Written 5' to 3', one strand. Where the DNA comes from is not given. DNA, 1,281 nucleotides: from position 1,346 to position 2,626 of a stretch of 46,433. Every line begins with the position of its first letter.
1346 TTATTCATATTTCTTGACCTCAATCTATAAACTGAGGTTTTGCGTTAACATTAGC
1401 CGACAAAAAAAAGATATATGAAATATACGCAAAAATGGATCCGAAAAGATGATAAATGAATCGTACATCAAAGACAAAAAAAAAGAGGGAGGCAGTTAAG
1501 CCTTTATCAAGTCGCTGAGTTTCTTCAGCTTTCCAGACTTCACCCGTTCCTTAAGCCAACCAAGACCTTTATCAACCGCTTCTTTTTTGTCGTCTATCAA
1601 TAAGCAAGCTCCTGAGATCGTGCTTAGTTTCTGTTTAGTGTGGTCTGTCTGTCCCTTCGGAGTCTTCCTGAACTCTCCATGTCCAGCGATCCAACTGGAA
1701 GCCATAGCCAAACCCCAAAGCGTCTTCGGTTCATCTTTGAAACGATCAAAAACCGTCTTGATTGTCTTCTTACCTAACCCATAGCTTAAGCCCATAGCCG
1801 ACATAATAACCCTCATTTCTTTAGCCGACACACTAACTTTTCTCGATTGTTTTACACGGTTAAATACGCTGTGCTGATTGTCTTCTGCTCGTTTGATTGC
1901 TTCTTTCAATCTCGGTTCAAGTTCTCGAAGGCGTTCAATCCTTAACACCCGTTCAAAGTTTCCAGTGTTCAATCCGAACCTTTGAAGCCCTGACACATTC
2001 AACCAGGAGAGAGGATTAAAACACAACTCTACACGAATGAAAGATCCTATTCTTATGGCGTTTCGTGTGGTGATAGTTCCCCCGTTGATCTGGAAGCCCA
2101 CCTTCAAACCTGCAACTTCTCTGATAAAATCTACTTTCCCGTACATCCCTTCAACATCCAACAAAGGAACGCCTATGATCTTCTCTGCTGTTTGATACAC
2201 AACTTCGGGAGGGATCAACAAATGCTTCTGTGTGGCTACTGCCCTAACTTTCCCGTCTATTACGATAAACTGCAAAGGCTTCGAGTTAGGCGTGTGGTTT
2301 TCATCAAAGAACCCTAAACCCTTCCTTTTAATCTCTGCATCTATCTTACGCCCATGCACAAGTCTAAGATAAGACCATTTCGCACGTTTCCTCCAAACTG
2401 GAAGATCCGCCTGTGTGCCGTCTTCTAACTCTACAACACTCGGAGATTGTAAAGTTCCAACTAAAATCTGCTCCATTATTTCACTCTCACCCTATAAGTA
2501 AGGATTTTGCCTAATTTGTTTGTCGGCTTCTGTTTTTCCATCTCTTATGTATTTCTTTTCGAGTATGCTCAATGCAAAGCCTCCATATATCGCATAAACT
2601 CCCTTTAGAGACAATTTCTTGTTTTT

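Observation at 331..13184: Element-specific bipartite motif GCAAAAY-N7-TATAGR upstream of at least 10 leftward early-type genes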

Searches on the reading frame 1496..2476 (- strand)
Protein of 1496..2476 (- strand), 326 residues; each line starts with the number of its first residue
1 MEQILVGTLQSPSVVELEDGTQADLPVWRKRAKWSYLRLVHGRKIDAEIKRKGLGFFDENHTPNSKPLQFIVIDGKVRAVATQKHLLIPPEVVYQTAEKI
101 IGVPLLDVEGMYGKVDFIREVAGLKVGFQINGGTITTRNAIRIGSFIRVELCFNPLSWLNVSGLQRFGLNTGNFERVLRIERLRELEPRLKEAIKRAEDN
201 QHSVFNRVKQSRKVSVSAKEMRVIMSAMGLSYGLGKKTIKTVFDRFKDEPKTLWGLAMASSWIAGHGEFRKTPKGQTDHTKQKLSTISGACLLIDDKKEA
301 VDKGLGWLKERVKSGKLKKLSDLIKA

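Call 11: search_protein_families(library=pfam, proteins=[window:1496-2476:-], max_evalue=0.01)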
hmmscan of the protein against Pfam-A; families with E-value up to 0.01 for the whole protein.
window:1496-2476:- (326 aa): 0 families

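Call 14: search_protein_families(library=phrogs, proteins=[window:1496-2476:-], max_evalue=0.01)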
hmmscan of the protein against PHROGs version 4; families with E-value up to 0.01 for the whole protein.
window:1496-2476:- (326 aa): 0 families

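Call 17: find_related_loci(query=window:1496-2476:-, collection=viral_contigs, flank=10000)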
Query window:1496-2476:- (326 aa) in viral_contigs; peptide patterns used: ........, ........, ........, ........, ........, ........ (x = any residue, [..] = any of these).
12 stretches matched a pattern, but none encodes a relative of the query by tblastn (E <= 1e-3).

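Call 24: list_cluster_members(proteins=[window:1496-2476:-, window:3591-4016:-, window:777-1160:-, window:4916-5287:-, window:450-743:-, window:42607-43362:+, window:19553-21112:-, window:37180-38520:-, window:11768-12721:-, window:7368-8234:-])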
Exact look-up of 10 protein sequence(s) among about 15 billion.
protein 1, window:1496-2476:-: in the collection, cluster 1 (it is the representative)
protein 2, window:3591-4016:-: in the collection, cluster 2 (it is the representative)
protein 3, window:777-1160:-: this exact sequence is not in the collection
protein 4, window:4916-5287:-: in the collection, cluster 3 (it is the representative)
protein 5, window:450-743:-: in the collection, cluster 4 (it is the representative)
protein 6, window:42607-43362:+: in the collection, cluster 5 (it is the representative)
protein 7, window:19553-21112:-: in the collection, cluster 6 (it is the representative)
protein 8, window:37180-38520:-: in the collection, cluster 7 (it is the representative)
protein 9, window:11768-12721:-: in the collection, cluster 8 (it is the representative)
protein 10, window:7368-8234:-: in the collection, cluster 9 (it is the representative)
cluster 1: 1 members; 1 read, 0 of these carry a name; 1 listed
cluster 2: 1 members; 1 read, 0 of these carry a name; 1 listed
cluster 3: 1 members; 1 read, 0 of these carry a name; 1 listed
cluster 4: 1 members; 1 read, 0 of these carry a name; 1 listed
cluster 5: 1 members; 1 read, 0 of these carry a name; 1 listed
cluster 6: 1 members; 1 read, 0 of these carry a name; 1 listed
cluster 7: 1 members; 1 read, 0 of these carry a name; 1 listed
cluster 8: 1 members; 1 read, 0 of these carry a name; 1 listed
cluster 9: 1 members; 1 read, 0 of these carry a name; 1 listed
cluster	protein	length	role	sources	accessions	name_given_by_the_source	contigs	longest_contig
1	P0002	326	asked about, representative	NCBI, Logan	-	-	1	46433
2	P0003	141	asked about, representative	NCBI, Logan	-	-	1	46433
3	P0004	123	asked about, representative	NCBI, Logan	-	-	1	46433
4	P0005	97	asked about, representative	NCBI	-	-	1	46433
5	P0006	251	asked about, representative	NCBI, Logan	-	-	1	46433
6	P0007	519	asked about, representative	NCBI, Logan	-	-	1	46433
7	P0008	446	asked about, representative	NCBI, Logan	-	-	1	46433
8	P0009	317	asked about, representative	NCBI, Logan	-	-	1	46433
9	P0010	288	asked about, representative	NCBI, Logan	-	-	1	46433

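Call 40: search_protein_representatives(protein=window:1496-2476:-)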
Query: 326 residues. Proteins with E-value up to 0.001 (for the whole library): 73; up to 1e-10: 65; up to 1e-30: 43. The best 73 are listed.
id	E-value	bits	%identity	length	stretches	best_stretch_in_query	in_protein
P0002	1.3e-213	724.7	100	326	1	1-326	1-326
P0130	5.0e-88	312.1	52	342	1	2-311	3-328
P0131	7.8e-84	298.4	50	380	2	62-324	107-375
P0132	2.8e-78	280.1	48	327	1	1-310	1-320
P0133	7.5e-75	268.8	50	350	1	3-311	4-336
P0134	1.5e-73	264.5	45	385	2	32-325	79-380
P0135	2.8e-73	263.7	48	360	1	22-324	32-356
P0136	6.9e-71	255.8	43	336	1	4-314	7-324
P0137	1.6e-70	254.6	47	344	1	2-325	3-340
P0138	6.9e-70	252.5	46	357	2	64-325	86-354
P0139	7.4e-70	252.4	46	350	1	1-325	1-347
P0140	1.5e-65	238.3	46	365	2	64-325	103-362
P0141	5.8e-65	236.4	52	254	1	76-312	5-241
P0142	7.6e-65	236.0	40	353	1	4-325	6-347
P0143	3.4e-64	233.8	47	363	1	1-325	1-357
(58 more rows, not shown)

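Call 42: find_homologous_proteins(query=window:1496-2476:-)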
Query window:1496-2476:- (326 aa): 62 proteins with E <= 0.001 among 2350 candidates.
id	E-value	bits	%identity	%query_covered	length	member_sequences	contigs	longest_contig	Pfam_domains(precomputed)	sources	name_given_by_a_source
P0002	4.0e-213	725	100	100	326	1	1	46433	-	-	-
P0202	1.4e-100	355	54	99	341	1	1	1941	-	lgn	-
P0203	5.3e-92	327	52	100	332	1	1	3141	-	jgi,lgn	-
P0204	1.2e-90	322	52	95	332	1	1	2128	-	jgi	-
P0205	5.2e-90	320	50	99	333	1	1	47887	-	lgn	-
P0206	9.7e-90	319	50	95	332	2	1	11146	-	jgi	-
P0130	1.6e-87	312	48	100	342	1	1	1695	-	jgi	jgi:hypothetical protein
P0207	2.5e-87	312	48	99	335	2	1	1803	-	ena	-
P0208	2.4e-86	308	51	94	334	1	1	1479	-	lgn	-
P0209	2.2e-85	305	52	94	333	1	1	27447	-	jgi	-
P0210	8.9e-85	303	48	98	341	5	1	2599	-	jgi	jgi:hypothetical protein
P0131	2.4e-83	298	44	99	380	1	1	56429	-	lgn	-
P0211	2.6e-83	298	47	99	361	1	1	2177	-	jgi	-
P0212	7.0e-83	297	48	94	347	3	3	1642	-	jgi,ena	-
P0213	1.1e-82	296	49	94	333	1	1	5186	-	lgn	-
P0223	1.0e-73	267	43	99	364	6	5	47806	-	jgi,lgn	jgi:hypothetical protein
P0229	1.1e-71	260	44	99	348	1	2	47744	-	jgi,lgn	jgi:hypothetical protein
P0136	2.2e-70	256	41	94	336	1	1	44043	-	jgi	-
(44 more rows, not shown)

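Call 43: find_encoding_contigs(protein=P0205, flank=10000, max_places=2)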
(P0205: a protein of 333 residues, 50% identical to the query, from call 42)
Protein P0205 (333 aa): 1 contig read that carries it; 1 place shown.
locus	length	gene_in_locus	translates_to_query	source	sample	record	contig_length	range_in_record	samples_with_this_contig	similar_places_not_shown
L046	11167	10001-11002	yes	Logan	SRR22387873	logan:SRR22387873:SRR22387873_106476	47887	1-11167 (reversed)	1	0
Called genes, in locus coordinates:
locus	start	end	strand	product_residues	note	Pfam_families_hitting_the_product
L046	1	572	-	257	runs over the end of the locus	-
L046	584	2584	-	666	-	-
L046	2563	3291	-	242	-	-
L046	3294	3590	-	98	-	-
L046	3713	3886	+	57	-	-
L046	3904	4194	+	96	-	-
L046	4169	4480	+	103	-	-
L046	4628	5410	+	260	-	-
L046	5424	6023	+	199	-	-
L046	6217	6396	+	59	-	-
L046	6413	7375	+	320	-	-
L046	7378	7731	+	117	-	-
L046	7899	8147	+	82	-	-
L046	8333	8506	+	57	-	-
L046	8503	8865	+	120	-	-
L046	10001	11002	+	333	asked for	-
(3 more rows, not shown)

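Call 44: find_encoding_contigs(protein=P0209, flank=10000, max_places=2)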
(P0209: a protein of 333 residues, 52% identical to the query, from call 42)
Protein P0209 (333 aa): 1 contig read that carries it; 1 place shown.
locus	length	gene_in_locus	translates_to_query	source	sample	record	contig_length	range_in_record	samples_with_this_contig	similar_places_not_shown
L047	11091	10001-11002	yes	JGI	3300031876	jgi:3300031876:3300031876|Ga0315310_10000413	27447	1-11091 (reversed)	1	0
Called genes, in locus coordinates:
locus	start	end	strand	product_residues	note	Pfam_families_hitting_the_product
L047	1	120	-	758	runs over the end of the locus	PF22090:Gins51_C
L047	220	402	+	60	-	-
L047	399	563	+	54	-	-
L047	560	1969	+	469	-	-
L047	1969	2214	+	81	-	-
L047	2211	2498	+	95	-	-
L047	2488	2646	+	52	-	-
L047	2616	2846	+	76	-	-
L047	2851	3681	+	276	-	-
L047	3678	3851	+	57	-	-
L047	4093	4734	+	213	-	-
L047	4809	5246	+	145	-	PF01978:TrmB (faint), PF13412:HTH_24, PF13404:HTH_AsnC-type (weak), PF13545:HTH_Crp_2 (faint)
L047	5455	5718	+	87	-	-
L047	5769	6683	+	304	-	-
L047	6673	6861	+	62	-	-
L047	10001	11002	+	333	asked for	-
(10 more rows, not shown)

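Call 45: find_encoding_contigs(protein=P0131, flank=10000, max_places=2)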
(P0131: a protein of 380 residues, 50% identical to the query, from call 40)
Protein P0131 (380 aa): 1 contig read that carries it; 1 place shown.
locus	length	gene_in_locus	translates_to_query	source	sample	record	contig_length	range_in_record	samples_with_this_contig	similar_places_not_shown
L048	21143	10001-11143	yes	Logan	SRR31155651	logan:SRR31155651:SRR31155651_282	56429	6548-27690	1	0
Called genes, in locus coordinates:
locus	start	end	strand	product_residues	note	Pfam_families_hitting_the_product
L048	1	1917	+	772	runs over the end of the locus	PF10102:DUF2341, PF18911:PKD_4, PF00801:PKD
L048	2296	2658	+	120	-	-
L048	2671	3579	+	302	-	-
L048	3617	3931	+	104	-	-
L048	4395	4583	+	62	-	-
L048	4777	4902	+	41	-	-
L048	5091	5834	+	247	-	-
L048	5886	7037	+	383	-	PF21180:TOP6A-Spo11_Toprim (weak)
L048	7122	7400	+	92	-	-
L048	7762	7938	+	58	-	-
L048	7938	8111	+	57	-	-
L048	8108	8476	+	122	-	-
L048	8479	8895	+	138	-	-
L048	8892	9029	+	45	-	-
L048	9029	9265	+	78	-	-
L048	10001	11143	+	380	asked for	-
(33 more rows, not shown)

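Call 51: find_related_loci(query=A1, collection=viral_contigs, flank=6000)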
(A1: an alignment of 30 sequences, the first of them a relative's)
Query A1 (326 aa) in viral_contigs; peptide patterns used: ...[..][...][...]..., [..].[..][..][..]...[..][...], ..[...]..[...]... (x = any residue, [..] = any of these).
43 stretches matched a pattern, but none encodes a relative of the query by tblastn (E <= 1e-3).

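Call 52: find_related_loci(query=A1, collection=genome_contigs, flank=6000)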
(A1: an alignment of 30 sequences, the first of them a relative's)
Query A1 (326 aa) in genome_contigs; peptide patterns used: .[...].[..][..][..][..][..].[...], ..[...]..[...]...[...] (x = any residue, [..] = any of these).
29 stretches matched a pattern; 1 encode a relative of the query (tblastn E <= 1e-3); 1 distinct loci.
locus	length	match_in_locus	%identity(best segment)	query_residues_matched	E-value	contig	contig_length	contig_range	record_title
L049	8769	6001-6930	48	4-308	1e-89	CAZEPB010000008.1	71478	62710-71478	MAG TPA_asm: uncultured Candidatus Bathyarchaeia archaeon isolate binchicken_co294_146 genome assembly, contig: NODE_655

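Call 54: find_encoding_contigs(protein=P0206, flank=10000, max_places=1)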
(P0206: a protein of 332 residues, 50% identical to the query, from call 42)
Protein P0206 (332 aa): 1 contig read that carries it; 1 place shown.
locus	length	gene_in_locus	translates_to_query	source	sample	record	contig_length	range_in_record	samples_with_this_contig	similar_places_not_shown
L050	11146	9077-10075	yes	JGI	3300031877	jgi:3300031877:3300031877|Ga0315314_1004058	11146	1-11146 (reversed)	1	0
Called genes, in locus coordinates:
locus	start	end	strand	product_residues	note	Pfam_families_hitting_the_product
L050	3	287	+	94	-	?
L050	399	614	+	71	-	-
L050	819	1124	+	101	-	-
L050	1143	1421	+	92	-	PF14947:HTH_45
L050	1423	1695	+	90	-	-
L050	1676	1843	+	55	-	-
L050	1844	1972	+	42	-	-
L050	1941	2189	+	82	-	-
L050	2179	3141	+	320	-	-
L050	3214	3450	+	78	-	-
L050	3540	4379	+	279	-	-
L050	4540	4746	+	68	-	-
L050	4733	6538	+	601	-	PF04679:DNA_ligase_A_C, PF01555:N6_N4_Mtase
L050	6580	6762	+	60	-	-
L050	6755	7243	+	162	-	-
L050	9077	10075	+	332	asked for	-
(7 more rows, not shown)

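Call 55: find_encoding_contigs(protein=P0223, flank=10000, max_places=1)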
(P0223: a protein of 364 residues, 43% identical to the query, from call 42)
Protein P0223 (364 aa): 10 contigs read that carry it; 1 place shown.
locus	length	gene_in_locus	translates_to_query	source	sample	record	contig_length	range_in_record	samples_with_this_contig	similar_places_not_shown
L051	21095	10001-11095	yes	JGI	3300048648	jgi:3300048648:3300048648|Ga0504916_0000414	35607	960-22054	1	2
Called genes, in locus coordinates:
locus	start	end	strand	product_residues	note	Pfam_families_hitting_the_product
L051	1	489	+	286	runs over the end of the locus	-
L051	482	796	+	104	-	-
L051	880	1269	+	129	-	-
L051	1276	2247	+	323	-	-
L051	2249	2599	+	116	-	-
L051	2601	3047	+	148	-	-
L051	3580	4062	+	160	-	-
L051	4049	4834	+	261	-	-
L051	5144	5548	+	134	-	-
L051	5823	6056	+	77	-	-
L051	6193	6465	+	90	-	-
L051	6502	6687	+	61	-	-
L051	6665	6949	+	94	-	-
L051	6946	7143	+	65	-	-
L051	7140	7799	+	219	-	-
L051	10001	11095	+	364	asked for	-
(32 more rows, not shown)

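Call 56: find_encoding_contigs(protein=P0229, flank=10000, max_places=1)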
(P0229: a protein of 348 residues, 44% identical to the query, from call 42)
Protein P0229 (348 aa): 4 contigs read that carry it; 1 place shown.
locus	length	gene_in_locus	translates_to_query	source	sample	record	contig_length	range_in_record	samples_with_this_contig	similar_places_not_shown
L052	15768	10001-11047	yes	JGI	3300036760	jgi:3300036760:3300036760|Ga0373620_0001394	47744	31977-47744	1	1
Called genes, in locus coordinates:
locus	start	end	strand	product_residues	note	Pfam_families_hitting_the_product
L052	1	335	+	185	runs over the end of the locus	-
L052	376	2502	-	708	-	-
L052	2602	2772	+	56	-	-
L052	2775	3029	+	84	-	PF01325:Fe_dep_repress (weak), PF01978:TrmB (weak), PF01022:HTH_5 (weak)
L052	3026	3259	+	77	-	-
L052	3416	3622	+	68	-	-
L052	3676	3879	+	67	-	-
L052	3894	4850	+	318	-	-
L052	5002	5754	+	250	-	-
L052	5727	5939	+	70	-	-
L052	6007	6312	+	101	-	-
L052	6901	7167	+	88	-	-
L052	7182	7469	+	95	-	-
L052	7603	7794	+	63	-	-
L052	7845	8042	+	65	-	-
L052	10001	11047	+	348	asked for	-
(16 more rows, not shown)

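Call 57: find_encoding_contigs(protein=P0136, flank=10000, max_places=1)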
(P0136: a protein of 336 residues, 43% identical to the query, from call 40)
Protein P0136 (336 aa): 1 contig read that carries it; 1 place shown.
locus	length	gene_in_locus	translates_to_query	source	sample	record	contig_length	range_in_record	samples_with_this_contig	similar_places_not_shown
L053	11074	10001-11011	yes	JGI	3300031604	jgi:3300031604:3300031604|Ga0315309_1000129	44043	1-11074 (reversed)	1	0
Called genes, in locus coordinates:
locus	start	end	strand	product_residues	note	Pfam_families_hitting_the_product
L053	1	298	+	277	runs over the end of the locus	-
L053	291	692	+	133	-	-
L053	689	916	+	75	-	-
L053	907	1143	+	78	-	-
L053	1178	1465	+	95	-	-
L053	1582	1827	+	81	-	-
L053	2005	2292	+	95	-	-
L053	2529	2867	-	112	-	-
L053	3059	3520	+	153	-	PF01835:MG2, PF02369:Big_1 (faint)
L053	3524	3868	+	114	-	-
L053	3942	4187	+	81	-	-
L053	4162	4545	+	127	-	PF00382:TFIIB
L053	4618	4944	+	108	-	-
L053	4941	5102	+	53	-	-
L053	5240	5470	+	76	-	-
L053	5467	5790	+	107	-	-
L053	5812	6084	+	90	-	-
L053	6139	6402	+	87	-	-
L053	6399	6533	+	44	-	-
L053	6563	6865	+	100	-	-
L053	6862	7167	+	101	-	PF08461:WHD_RNase_R (weak)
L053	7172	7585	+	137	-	-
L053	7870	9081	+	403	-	PF21180:TOP6A-Spo11_Toprim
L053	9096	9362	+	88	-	-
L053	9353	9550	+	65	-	-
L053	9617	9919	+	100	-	-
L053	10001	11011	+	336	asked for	-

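Call 60: search_protein_families(library=pfam, proteins=[L053:4162-4545:+], max_evalue=0.1)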
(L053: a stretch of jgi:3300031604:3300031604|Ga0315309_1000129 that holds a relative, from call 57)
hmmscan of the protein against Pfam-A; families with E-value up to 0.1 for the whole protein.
L053:4162-4545:+ (127 aa): 1 family
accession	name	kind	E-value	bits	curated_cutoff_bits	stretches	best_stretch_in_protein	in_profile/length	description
PF00382.24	TFIIB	-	2e-07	31.4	23.6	1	38-107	24-91/92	Transcription factor TFIIB repeat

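Call 82: search_solved_structures(query=A1, max_evalue=1)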
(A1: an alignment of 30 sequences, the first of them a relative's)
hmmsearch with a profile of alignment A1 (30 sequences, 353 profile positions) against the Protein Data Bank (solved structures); distinct sequences matched with E-value up to 1: 3.
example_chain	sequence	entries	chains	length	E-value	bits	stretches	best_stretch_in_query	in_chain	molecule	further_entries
4h0k_A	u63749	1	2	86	0.21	13.8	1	245-315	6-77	Cytochrome c6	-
4gyd_A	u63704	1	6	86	0.23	13.7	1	245-315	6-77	Cytochrome c6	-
4h0j_A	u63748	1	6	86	0.31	13.2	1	245-313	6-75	Cytochrome c6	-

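Call 84: find_encoding_contigs(protein=P0202, flank=3000, max_places=1)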
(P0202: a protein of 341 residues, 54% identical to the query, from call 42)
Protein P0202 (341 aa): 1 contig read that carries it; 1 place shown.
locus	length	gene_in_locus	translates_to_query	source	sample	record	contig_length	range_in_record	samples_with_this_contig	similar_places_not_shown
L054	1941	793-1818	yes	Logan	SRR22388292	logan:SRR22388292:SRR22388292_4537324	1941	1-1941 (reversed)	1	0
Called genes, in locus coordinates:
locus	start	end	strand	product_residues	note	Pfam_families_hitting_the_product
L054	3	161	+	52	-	?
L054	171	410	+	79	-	-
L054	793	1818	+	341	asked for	-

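Call 85: find_encoding_contigs(protein=P0203, flank=3000, max_places=1)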
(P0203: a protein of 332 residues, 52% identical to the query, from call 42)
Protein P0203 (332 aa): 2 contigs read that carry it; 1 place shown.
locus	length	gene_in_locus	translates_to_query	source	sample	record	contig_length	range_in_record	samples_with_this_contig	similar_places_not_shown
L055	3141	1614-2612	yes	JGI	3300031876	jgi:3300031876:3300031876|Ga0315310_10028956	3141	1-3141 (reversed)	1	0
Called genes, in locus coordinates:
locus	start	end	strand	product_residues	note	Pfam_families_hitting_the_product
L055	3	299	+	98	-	?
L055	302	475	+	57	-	-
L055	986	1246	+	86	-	-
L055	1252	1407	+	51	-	-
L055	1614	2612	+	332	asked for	-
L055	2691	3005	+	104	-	PF03551:PadR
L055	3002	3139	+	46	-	?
